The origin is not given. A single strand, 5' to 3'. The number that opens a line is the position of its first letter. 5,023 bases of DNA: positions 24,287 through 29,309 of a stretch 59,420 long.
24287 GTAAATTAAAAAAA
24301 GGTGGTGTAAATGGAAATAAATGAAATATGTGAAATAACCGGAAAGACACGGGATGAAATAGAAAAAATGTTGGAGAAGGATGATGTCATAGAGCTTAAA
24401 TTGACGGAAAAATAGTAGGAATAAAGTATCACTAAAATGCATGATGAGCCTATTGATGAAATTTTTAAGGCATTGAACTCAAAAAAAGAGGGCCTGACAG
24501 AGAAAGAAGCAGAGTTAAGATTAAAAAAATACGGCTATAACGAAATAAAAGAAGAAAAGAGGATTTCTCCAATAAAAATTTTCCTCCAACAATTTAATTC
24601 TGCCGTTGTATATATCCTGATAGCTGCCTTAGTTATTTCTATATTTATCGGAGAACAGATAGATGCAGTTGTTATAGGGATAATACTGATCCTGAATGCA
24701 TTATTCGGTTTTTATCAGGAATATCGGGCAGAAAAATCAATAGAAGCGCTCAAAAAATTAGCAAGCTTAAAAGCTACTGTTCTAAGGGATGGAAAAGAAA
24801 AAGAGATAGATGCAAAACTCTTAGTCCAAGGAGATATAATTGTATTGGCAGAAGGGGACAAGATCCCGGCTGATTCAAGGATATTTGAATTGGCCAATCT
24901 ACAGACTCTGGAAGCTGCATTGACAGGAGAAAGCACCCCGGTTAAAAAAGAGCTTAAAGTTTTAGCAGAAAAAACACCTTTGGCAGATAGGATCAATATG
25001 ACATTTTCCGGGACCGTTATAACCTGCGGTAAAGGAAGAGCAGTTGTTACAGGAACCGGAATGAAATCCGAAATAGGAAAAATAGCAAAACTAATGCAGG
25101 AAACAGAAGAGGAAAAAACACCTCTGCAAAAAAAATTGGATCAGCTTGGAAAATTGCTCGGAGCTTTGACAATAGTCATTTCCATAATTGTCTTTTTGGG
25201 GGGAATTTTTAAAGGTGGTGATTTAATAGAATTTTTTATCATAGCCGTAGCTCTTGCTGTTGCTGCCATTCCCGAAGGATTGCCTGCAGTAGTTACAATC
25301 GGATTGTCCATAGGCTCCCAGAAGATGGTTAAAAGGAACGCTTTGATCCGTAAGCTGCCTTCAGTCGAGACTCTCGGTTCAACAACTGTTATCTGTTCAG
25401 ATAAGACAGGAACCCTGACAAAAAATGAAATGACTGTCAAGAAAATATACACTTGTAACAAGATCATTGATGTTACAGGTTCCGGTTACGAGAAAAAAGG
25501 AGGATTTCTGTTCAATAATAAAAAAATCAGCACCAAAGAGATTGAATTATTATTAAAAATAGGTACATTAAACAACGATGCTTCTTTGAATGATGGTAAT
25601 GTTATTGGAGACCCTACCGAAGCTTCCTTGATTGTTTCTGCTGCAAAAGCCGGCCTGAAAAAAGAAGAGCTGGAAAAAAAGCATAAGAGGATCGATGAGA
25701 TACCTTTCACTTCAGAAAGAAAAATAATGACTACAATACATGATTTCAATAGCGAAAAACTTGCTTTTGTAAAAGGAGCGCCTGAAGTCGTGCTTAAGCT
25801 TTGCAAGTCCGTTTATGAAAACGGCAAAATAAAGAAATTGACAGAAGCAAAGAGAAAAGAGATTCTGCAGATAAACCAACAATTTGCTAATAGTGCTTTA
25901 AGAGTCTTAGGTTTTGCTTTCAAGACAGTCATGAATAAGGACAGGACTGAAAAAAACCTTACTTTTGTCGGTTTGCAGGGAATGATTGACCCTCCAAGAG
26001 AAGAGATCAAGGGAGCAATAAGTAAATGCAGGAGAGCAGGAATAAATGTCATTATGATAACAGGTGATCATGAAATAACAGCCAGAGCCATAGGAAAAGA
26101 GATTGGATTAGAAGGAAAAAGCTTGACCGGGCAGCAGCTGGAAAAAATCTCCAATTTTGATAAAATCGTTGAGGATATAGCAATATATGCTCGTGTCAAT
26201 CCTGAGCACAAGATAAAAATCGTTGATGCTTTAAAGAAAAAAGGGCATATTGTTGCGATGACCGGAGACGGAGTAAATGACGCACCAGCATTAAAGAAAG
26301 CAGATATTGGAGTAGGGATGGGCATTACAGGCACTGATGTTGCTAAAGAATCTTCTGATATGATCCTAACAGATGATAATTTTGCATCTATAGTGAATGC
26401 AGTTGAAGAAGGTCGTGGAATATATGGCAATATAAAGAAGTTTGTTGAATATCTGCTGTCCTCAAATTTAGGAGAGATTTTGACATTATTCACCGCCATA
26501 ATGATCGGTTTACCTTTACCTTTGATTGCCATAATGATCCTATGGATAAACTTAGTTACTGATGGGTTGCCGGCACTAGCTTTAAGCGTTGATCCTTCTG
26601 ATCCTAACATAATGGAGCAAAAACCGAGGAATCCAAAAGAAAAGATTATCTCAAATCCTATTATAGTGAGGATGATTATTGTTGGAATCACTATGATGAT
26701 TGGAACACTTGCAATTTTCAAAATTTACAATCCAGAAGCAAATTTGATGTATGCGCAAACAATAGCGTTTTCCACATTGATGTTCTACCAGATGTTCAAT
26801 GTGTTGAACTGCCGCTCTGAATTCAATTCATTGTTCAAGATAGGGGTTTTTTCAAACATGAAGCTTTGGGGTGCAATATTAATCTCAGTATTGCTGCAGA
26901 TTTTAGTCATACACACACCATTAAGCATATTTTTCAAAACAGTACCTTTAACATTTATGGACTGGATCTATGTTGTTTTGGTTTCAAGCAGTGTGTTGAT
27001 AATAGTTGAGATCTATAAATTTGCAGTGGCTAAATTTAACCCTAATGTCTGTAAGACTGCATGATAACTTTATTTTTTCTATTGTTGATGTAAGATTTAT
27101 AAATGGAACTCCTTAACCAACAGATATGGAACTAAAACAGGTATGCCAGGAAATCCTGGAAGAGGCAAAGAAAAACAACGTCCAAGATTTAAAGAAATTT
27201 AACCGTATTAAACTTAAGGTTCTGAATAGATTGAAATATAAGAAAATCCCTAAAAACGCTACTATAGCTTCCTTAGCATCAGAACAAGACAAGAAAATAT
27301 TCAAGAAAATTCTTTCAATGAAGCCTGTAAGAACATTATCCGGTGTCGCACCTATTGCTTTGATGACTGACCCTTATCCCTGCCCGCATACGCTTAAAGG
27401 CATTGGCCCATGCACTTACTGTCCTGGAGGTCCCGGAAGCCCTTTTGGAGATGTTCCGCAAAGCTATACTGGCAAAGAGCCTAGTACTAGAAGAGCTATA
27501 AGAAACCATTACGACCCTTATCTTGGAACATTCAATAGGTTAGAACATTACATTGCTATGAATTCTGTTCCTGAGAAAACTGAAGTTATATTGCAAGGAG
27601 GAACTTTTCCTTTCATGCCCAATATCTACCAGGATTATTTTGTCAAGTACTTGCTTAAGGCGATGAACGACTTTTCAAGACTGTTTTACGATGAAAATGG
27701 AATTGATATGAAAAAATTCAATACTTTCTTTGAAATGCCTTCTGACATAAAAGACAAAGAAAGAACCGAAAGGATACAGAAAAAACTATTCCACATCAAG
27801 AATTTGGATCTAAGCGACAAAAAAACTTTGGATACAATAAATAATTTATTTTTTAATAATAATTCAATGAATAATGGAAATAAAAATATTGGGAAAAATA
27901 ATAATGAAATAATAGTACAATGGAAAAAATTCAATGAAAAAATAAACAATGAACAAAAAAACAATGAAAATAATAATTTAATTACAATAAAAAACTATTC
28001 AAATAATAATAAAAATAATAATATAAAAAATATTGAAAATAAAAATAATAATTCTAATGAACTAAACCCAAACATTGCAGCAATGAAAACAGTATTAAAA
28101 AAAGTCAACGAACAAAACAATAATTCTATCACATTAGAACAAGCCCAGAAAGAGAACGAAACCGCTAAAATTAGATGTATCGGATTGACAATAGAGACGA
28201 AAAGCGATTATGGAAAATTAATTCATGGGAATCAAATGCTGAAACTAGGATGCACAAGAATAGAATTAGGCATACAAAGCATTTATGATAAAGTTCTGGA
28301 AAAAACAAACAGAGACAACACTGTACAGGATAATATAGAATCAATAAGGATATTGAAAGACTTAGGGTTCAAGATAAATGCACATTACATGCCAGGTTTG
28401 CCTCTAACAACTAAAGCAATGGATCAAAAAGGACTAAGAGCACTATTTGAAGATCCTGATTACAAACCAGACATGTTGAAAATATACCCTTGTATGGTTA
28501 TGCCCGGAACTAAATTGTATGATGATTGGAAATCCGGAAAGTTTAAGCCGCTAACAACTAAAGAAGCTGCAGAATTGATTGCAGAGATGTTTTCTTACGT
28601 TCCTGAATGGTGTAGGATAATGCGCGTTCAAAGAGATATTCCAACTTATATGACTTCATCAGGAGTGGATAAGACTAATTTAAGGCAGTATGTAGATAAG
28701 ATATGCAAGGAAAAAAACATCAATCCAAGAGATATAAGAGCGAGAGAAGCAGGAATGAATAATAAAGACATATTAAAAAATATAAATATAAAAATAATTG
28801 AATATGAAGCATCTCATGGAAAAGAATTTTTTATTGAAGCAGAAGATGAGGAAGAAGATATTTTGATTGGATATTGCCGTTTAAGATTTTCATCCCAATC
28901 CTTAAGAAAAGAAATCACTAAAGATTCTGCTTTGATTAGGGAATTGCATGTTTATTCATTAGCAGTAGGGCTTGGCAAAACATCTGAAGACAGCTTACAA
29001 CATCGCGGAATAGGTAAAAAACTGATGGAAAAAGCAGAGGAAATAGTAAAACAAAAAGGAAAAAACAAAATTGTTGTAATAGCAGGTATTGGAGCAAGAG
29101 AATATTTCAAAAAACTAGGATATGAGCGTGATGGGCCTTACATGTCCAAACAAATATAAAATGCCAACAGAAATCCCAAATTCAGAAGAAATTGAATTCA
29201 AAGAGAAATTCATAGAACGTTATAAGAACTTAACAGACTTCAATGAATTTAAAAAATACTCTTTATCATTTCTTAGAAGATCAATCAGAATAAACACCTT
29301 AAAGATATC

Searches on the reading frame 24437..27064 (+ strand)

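Call 9: search_protein_families(library=ncbifam, proteins=[window:24437-27064:+])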
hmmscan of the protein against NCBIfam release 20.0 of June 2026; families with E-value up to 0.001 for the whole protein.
window:24437-27064:+ (875 aa): 22 families
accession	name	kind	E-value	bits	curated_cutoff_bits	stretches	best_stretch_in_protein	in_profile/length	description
TIGR01522.1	ATPase-IIA2_Ca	equivalog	1.4e-244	813.8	798.3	1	6-863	9-849/854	calcium-transporting P-type ATPase, PMR1-type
TIGR01116.1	ATPase-IIA1_Ca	equivalog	6e-228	758.9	703.4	1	50-863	2-797/799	calcium-translocating P-type ATPase, SERCA-type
TIGR01523.1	ATPase-IID_K-Na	equivalog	8e-165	550.1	645.05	3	371-762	438-855/997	potassium/sodium efflux P-type ATPase, fungal-type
TIGR01517.1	ATPase-IIB_Ca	equivalog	1.7e-160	536.1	507.05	1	11-858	46-874/882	calcium-translocating P-type ATPase, PMCA-type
TIGR01106.1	ATPase-IIC_X-K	subfamily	3.5e-148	495.2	946.1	2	15-558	32-607/997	Na,H/K antiporter P-type ATPase subunit alpha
TIGR01647.1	ATPase-IIIA_H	equivalog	1.4e-141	473.2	615.5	2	19-342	1-312/755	plasma-membrane proton-efflux P-type ATPase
TIGR01524.1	ATPase-IIIB_Mg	equivalog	1.7e-129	433.1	610.75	1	7-864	21-861/867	magnesium-translocating P-type ATPase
NF011702.0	PRK15122.1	subfamily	1.1e-119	400.8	975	1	4-854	34-886/907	magnesium-translocating P-type ATPase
TIGR01494.1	ATPase_P-type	subfamily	1.9e-104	349.8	62.3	3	80-342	2-237/478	HAD-IC family P-type ATPase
TIGR01525.1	ATPase-IB_hvy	subfamily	8.8e-73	246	346.25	2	61-342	5-274/560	heavy metal translocating P-type ATPase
TIGR01657.1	P-ATPase-V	hypoth_equivalog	3.2e-66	223.6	618.25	2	13-558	133-697/1055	ATP13A2 family polyamine export P-type ATPase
TIGR01512.1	ATPase-IB2_Cd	subfamily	2.3e-56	191.5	313.5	3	60-339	4-257/494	cadmium family heavy metal-translocating P-type ATPase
NF008262.1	PRK11033.1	equivalog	2.8e-48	164.9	1005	2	63-343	184-452/731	zinc/cadmium/mercury/lead-transporting ATPase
TIGR01511.1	ATPase-IB1_Cu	subfamily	2.5e-46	158.7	397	3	63-343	30-288/542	copper-translocating P-type ATPase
NF033775.1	P_type_ZntA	exception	2e-41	142.1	1240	2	62-343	188-457/732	Zn(II)/Cd(II)/Pb(II) translocating P-type ATPase ZntA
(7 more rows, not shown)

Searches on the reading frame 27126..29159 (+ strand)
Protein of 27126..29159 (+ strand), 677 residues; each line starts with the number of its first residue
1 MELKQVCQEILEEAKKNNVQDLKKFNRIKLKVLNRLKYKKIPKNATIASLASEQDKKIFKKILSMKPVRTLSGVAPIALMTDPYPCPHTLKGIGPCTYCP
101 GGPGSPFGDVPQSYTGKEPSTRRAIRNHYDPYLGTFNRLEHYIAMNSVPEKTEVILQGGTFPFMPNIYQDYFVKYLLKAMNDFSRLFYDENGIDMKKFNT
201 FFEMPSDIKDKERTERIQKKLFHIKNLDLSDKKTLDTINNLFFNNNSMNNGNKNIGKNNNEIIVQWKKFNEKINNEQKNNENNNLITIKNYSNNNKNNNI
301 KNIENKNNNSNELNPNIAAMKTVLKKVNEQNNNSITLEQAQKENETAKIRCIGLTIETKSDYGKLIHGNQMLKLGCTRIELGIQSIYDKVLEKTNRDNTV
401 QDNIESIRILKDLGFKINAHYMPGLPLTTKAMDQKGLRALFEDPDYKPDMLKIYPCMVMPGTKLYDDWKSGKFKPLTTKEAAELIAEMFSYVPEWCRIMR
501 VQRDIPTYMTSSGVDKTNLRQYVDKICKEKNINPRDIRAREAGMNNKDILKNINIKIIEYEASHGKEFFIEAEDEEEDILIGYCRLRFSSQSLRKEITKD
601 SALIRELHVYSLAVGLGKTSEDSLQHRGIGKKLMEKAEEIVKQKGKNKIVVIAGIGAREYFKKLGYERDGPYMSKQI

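Call 9: search_protein_families(library=ncbifam, proteins=[window:27126-29159:+])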
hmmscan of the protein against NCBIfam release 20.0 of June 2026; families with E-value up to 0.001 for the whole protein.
window:27126-29159:+ (677 aa): 8 families
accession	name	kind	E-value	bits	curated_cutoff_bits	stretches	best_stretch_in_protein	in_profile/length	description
TIGR01211.1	ELP3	subfamily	9.2e-185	615.1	350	2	320-677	158-522/522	tRNA uridine(34) 5-carboxymethylaminomethyl modification radical SAM/GNAT enzyme Elp3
TIGR01212.1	TIGR01212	equivalog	9.2e-18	64.4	180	1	378-513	140-272/302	tRNA modification radical SAM protein MnmL/YtqA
NF006067.1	PRK08208.1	equivalog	1.3e-08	34.3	380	1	348-469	121-240/427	STM4012 family radical SAM protein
TIGR04013.1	B12_SAM_MJ_1487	hypoth_equivalog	9.6e-07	28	251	1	377-485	267-373/382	TIGR04013 family B12-binding domain/radical SAM domain-containing protein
TIGR00539.1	hemN_rel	equivalog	8.8e-06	25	205.4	1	371-476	106-204/361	radical SAM family heme chaperone HemW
TIGR04107.1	rSAM_HutW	equivalog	1.8e-05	23.8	400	1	355-483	131-258/419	heme anaerobic degradation radical SAM methyltransferase ChuW/HutW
TIGR03994.1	rSAM_HemZ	equivalog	8.9e-05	21.8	321.4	1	371-482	193-300/401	coproporphyrinogen dehydrogenase HemZ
TIGR02026.1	BchE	equivalog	0.00015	20.8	481.35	1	373-466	295-385/497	magnesium-protoporphyrin IX monomethyl ester anaerobic oxidative cyclase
